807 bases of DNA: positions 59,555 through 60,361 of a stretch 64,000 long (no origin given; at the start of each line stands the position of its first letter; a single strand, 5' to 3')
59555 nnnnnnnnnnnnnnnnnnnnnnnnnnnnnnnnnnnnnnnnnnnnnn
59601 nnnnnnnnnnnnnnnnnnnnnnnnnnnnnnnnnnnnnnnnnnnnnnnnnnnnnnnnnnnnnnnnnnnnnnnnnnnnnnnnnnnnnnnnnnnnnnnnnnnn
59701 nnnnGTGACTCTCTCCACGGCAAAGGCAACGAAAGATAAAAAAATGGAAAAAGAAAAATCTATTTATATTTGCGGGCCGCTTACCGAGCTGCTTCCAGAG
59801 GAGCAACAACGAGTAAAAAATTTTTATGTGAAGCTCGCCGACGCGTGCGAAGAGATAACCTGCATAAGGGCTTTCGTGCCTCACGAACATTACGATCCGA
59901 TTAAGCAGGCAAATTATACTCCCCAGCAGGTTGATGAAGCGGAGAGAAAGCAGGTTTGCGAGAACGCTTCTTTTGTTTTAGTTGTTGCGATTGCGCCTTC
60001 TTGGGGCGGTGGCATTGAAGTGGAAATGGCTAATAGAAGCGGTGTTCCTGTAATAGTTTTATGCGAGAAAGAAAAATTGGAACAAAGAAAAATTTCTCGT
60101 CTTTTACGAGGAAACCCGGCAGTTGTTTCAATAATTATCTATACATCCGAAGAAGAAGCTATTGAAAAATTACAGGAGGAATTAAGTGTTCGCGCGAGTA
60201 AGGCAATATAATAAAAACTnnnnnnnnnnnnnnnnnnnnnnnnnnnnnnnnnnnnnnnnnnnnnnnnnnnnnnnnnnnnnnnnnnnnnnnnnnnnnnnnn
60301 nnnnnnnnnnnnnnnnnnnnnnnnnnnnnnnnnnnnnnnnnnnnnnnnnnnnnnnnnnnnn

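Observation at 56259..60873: Deoxynucleotide and thymidylate salvage cluster inserted where rplA-rplJ-rplL would be expected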

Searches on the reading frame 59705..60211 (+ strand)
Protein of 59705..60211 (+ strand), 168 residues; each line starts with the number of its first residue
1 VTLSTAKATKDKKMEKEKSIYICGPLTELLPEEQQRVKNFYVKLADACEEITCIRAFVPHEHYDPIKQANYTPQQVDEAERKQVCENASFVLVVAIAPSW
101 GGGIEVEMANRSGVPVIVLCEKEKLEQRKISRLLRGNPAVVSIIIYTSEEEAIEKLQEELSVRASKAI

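Call 3: search_protein_families(library=pfam, proteins=[window:59705-60211:+], max_evalue=0.01)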
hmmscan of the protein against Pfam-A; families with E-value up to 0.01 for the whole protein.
window:59705-60211:+ (168 aa): 0 families

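Call 4: search_protein_families(library=ncbifam, proteins=[window:59705-60211:+], max_evalue=0.01)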
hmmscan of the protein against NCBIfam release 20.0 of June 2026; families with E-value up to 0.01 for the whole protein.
window:59705-60211:+ (168 aa): 0 families

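Call 8: search_solved_structures(query=window:59744-60211:+, max_evalue=10, show_alignments=3)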
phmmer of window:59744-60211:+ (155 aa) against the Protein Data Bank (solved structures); distinct sequences matched with E-value up to 10: 15.
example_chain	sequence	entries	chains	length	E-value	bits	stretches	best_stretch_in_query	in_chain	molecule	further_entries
5vto_A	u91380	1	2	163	0.0096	19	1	41-150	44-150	Blasticidin M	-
4jen_A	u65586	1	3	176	0.038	17.1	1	47-144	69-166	CMP N-GLYCOSIDASE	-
4qpr_A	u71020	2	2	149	0.42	13.7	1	11-50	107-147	Sensor protein KdpD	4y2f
6nxi_A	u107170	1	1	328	0.55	13.3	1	87-123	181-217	FAD:protein FMN transferase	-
6nxj_A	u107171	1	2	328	0.56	13.3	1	87-123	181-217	FAD:protein FMN transferase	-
4jem_A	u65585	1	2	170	1.1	12.4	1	60-145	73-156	CMP/hydroxymethyl CMP hydrolase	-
7xwk_A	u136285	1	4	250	1.2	12.2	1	91-148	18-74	Short-chain dehydrogenase/reductase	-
7xwn_A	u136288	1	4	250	1.2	12.2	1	91-148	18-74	Short-chain dehydrogenase/reductase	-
7xwh_A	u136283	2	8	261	1.2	12.2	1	91-148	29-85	Short-chain dehydrogenase/reductase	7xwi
7xwj_A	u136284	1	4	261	1.3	12.2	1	91-148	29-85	Short-chain dehydrogenase/reductase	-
7xwl_A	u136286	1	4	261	1.3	12.2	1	91-148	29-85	Short-chain dehydrogenase/reductase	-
7xwm_A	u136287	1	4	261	1.3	12.2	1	91-148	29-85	Short-chain dehydrogenase/reductase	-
4ohr_A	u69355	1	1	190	1.5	12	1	60-145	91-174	CMP/hydroxymethyl CMP hydrolase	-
4jel_A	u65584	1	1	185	1.5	11.9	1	60-144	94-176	CMP/hydroxymethyl CMP hydrolase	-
2mr6_A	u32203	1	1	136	2.4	11.2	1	63-146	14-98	De novo designed Protein OR462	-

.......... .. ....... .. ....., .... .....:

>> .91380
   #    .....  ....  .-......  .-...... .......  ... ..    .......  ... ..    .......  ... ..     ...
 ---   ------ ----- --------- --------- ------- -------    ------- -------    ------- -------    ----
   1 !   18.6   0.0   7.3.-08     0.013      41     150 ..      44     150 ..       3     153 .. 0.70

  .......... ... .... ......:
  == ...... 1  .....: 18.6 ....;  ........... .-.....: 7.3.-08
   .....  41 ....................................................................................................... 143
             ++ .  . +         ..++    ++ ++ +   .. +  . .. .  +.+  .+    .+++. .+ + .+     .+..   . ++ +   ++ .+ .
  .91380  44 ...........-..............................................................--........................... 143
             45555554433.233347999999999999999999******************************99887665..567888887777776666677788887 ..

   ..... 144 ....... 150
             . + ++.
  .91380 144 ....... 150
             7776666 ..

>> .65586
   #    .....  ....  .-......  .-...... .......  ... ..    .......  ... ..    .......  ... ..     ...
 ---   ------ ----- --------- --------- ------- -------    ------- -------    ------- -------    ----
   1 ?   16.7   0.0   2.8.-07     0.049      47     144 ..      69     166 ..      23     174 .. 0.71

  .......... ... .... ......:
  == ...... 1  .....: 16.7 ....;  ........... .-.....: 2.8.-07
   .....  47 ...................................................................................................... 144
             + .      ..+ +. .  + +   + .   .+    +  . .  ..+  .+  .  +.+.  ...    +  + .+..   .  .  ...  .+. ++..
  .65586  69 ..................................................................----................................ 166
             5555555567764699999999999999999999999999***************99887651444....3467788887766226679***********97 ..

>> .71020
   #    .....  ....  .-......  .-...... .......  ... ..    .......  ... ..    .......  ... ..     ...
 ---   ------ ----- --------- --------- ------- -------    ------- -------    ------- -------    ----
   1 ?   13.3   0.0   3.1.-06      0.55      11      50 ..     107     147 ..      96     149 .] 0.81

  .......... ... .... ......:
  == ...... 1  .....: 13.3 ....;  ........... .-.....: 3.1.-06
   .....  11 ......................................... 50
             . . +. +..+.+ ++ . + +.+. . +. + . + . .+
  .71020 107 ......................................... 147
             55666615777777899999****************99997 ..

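Call 11: find_homologous_proteins(query=window:59744-60211:+, max_evalue=0.001)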
Query window:59744-60211:+ (155 aa): 377 proteins with E <= 0.001 among 396 candidates; the best 120 are listed.
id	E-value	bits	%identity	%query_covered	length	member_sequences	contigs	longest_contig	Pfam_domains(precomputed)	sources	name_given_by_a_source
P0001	1.0e-94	332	100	100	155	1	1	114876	-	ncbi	ncbi:MAG: hypothetical protein V1705_01785 [bacterium]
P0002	1.4e-81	289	87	98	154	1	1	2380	-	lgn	-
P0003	2.8e-76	272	83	97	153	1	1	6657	-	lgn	-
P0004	4.7e-74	265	81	95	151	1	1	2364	-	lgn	-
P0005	6.5e-74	264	78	98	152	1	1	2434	-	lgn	-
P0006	3.2e-73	262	82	95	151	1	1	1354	-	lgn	-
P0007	1.5e-70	254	77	94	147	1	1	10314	-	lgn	-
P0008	1.0e-68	248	77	94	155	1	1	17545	-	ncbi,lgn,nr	ncbi:MAG: hypothetical protein Q7R46_00105 [bacterium]|nr:hypothetical protein [bacterium]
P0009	1.5e-66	241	74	98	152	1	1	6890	-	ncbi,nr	ncbi:MAG: hypothetical protein Q7K28_01175 [Candidatus Wildermuthbacteria bacterium]|nr:hypothetical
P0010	3.0e-66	240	75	94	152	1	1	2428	-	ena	-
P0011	3.8e-66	239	75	94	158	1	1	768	-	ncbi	-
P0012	7.8e-66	238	75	95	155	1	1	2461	-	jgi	-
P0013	3.5e-65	236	74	93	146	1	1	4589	-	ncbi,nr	ncbi:MAG: hypothetical protein HY443_00025 [Candidatus Nealsonbacteria bacterium]|nr:hypothetical pr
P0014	6.4e-65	235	73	94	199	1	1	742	-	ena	-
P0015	1.7e-62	227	68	99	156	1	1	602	-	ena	-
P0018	3.5e-62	226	71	93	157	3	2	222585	-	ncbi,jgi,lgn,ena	-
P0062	1.3e-57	212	64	96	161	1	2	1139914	-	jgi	jgi:hypothetical protein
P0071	3.4e-57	210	65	93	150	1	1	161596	-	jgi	jgi:2'-deoxynucleoside 5'-phosphate N-hydrolase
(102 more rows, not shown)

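Call 12: search_protein_families(library=phrogs, proteins=[window:59744-60211:+], max_evalue=0.01)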
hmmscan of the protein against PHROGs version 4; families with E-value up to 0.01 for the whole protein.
window:59744-60211:+ (155 aa): 0 families

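Call 13: find_encoding_contigs(protein=P0018, flank=7000, max_places=2)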
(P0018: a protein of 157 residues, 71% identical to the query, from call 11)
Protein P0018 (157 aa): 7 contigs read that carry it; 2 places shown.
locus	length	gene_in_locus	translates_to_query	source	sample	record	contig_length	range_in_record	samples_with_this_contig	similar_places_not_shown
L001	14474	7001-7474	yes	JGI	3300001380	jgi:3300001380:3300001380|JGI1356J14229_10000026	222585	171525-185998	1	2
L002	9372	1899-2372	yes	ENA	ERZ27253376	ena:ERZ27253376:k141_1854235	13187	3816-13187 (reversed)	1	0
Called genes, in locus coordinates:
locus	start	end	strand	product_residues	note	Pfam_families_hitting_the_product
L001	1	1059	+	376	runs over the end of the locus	PF01409:tRNA-synt_2d, PF03147:FDX-ACB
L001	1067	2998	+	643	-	PF02518:HATPase_c, PF00204:DNA_gyraseB, PF01751:Toprim, PF00986:DNA_gyraseB_C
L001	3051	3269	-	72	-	-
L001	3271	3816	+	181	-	PF02357:NusG, PF00467:KOW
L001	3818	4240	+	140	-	PF03946:Ribosomal_L11_N, PF00298:Ribosomal_L11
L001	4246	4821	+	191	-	PF06559:DCD_N, PF22769:DCD, PF22569:DCD_C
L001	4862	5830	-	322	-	PF00303:Thymidylat_synt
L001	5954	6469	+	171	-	PF00186:DHFR_1, PF01872:RibD_C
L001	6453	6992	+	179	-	PF22769:DCD, PF00692:dUTPase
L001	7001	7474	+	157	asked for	-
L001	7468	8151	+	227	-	PF02223:Thymidylate_kin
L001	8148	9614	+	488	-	PF02934:GatB_N, PF02637:GatB_Yqey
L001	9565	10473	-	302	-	PF01745:IPT, PF13671:AAA_33 (faint), PF01715:IPPT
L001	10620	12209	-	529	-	-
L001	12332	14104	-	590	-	PF07973:tRNA_SAD, PF00587:tRNA-synt_2b, PF03129:HGTP_anticodon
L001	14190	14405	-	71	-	-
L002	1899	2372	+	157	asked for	-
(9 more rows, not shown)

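Call 14: find_encoding_contigs(protein=P0062, flank=7000, max_places=2)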
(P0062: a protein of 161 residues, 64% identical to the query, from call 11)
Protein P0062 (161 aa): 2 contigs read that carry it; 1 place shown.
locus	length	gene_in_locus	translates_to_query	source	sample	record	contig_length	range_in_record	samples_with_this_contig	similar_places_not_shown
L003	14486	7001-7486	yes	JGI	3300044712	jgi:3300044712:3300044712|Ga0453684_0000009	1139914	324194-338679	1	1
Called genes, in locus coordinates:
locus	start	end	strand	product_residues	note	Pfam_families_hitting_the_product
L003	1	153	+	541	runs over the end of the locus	PF01368:DHH, PF02272:DHHA1, PF17768:RecJ_OB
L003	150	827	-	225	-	-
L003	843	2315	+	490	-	PF01336:tRNA_anti-codon, PF00152:tRNA-synt_2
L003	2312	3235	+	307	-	PF00768:Peptidase_S11, PF13354:Beta-lactamase2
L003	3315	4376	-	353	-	-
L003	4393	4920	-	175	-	-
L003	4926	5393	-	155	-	-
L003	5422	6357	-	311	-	PF00056:Ldh_1_N, PF02866:Ldh_1_C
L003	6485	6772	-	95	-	PF01541:GIY-YIG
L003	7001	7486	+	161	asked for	-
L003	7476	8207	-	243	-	-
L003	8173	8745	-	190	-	PF04542:Sigma70_r2, PF08281:Sigma70_r4_2, PF04545:Sigma70_r4 (weak)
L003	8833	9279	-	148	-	-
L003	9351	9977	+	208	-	-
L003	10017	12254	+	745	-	PF00982:Glyco_transf_20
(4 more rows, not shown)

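Call 15: find_encoding_contigs(protein=P0071, flank=7000, max_places=2)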
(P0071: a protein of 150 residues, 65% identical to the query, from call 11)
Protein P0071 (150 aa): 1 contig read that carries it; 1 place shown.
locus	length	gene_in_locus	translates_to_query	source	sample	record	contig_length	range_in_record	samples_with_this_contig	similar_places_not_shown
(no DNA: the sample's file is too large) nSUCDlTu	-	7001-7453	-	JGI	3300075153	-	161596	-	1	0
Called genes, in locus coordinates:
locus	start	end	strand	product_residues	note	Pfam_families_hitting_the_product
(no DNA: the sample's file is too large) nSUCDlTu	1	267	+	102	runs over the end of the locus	PF14947:HTH_45 (weak), PF01638:HxlR (weak), PF01022:HTH_5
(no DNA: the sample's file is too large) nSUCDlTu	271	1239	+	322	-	PF03773:ArsP_1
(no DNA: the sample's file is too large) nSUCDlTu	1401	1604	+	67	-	PF11127:YgaP-like_TM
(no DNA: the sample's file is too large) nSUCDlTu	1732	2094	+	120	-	-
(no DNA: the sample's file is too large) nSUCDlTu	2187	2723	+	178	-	PF04542:Sigma70_r2, PF08281:Sigma70_r4_2, PF04545:Sigma70_r4 (weak)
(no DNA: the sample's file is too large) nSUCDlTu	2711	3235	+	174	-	-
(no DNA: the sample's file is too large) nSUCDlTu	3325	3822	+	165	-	-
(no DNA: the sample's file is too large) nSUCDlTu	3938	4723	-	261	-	-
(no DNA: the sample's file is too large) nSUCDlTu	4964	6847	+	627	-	-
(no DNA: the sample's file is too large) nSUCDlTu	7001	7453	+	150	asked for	-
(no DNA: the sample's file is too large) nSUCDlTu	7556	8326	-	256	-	PF06966:DUF1295, PF04191:PEMT (weak)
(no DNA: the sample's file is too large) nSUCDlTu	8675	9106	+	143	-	PF00856:SET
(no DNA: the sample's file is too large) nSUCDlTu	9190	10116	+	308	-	PF00174:Oxidored_molyb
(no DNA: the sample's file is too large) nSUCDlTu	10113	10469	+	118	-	PF01641:SelR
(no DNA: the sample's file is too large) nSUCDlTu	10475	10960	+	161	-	PF01625:PMSR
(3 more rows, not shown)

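Call 19: find_related_loci(query=A1, collection=genome_contigs, flank=8000)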
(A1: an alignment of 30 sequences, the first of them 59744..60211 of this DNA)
Query A1 (155 aa) in genome_contigs; peptide patterns used: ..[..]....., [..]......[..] (x = any residue, [..] = any of these).
92 stretches matched a pattern; 44 encode a relative of the query (tblastn E <= 1e-3); 44 distinct loci.
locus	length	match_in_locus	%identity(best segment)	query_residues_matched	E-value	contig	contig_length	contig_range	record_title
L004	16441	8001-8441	73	1-147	1e-72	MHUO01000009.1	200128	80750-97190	MAG: Candidatus Wildermuthbacteria bacterium RIFOXYD1_FULL_50_12 rifoxyd1_full_scaffold_194, whole genome shotgun sequen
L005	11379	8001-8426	70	1-142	1e-65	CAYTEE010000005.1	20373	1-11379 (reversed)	MAG TPA_asm: uncultured Candidatus Saccharibacteria bacterium isolate SRP050083_co2_44 genome assembly, contig: NODE_178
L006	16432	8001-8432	64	4-147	4e-65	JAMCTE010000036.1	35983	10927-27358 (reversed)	MAG: Patescibacteria group bacterium isolate FK_Sedi_A_Bin.181 NODE_2237_length_35983_cov_3.89048, whole genome shotgun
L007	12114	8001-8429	68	5-147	6e-64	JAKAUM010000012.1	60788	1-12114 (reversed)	MAG: bacterium isolate YP3.bin32 NODE_605_length_60788_cov_6.42769, whole genome shotgun sequence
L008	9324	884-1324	63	2-148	2e-62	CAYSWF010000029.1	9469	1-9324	MAG TPA_asm: uncultured Candidatus Saccharibacteria bacterium isolate binchicken_co266_39 genome assembly, contig: NODE_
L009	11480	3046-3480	63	5-149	3e-62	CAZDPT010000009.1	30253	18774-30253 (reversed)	MAG TPA_asm: uncultured Candidatus Saccharibacteria bacterium isolate SRP141376_co1_90 genome assembly, contig: NODE_350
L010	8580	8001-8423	65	8-148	2e-61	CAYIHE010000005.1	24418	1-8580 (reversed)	MAG TPA_asm: uncultured Gammaproteobacteria bacterium isolate ERP119705_co20_215 genome assembly, contig: NODE_1931_leng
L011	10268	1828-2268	60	1-147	8e-62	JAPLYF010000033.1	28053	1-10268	MAG: Candidatus Parcubacteria bacterium isolate LacPavin_0920_SED4_MAG_37_11 LacPavin_0920_SED4_scaffold_1347959, whole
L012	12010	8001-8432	62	1-148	3e-60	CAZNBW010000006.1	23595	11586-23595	MAG TPA_asm: uncultured Candidatus Saccharibacteria bacterium isolate SRP178699_co2_52 genome assembly, contig: NODE_134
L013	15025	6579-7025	61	1-147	2e-60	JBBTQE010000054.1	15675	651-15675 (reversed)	MAG: Patescibacteria group bacterium isolate H43-bin188_1 H43_bin188_1_000000000054, whole genome shotgun sequence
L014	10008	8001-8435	64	8-151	1e-59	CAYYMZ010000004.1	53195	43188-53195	MAG TPA_asm: uncultured Candidatus Saccharibacteria bacterium isolate SRP178699_co1_616 genome assembly, contig: NODE_53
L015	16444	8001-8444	60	1-148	5e-60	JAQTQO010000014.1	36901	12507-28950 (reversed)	MAG: Patescibacteria group bacterium isolate STB_141 NODE_2361_length_36901_cov_3.763284_Sandtown_B, whole genome shotgu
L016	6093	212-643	60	4-147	6e-60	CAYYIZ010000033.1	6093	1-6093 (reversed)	MAG TPA_asm: uncultured Candidatus Saccharibacteria bacterium isolate binchicken_co34_538 genome assembly, contig: NODE_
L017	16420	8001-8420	62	8-147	3e-58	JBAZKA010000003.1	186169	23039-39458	MAG: Patescibacteria group bacterium isolate SO_2017_LW4_132 scaffold_248_c1_LW137-91_2017, whole genome shotgun sequenc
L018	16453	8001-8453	58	5-154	7e-58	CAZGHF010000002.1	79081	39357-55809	MAG TPA_asm: uncultured Candidatus Saccharibacteria bacterium isolate SRP179991_co3_11 genome assembly, contig: NODE_32_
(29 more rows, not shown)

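Call 24: predict_structure(alignment_id=A1)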
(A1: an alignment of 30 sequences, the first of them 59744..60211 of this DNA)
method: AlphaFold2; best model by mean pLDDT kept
length: 155 residues; sequences in the alignment: 30
mean_pLDDT: 91.4   pTM: 0.87
mean pLDDT of the five models: 91.4, 90.2, 89.1, 89.1, 89.0
residues with pLDDT >= 90: 112; 70-90: 39; 50-70: 4; < 50: 0
segments of 3 or more residues with pLDDT < 50: none
pLDDT, mean of each block of 10 residues (from residue 1): 87 92 96 97 89 80 93 97 81 96 96 86 93 98 97 80
secondary structure, 60 per line:
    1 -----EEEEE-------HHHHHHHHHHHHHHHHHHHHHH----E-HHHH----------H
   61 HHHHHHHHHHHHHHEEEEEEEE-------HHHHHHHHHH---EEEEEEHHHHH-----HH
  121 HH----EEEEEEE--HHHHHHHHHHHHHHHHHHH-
elements in order: E6-10 H18-39 H46-49 H60-74 E75-82 H90-99 E103-108 H109-113 H119-122 E127-133 H136-154

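Call 28: fold_search(model_id=the predicted structure, library=pdb)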
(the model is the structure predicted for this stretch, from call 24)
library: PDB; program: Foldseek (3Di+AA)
matches with E <= 10: 1341; with E <= 0.001: 28
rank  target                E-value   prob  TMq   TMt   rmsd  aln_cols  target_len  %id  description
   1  7m5h_B                9.9e-06  1.00  0.61  0.60   7.3       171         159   16  Crystal structure of conserved protein from Enterococcus faecalis V583 (released 2021-04-07)
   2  7m5h_A                1.7e-05  1.00  0.63  0.62   4.7       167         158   16  Crystal structure of conserved protein from Enterococcus faecalis V583 (released 2021-04-07)
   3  9i9q_A                2.6e-05  1.00  0.66  0.77   4.0       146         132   18  Crystal structure of DNPH1 bound by compound 2. (released 2025-11-12)
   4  9i9q_D                4.3e-05  1.00  0.65  0.74   4.2       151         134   16  Crystal structure of DNPH1 bound by compound 2. (released 2025-11-12)
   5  4ohb                  8.8e-05  1.00  0.67  0.65   4.0       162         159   17  Crystal structure of MilB E103A in complex with 5-hydroxymethylcytidine 5'-monophosphate (hmCMP) from Streptomyces rimof (released 2014-06-25)
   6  4jel                  8.8e-05  1.00  0.66  0.68   4.3       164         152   17  Structure of MilB Streptomyces rimofaciens CMP N-glycosidase (released 2013-09-11)
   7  4jem_B                1.6e-04  1.00  0.67  0.67   4.6       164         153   15  Crystal structure of MilB complexed with cytidine 5'-monophosphate (released 2013-09-11)
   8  9i57_A                1.7e-04  1.00  0.69  0.74   3.7       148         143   18  Crystal structure of DNPH1 bound by compound 39. (released 2025-11-12)
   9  9ia6_A                1.8e-04  1.00  0.65  0.77   3.5       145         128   17  Crystal structure of DNPH1 bound by compound 3. (released 2025-11-12)
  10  5vto_MODEL_1_A        1.8e-04  1.00  0.67  0.64   5.0       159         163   17  Solution Structure of BlsM (released 2018-05-23)
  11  9ia6_B                1.9e-04  1.00  0.66  0.76   3.7       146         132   17  Crystal structure of DNPH1 bound by compound 3. (released 2025-11-12)
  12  4ohr                  1.9e-04  1.00  0.64  0.63   4.4       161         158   17  Crystal structure of MilB from Streptomyces rimofaciens (released 2014-06-25)
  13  2klh_MODEL_1_A        2.0e-04  1.00  0.73  0.75   3.3       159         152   18  NMR Structure of RCL in complex with GMP (released 2009-10-20)
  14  4jem_A                2.0e-04  1.00  0.67  0.66   4.3       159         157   18  Crystal structure of MilB complexed with cytidine 5'-monophosphate (released 2013-09-11)
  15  4jen_B                2.0e-04  1.00  0.60  0.74   3.8       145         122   21  Structure of Clostridium botulinum CMP N-glycosidase, BcmB (released 2013-09-11)
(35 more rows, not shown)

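Call 61: search_protein_families(library=padloc, proteins=[window:59744-60211:+], max_evalue=0.01)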
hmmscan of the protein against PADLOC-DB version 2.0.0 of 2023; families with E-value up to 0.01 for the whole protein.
window:59744-60211:+ (155 aa): 0 families
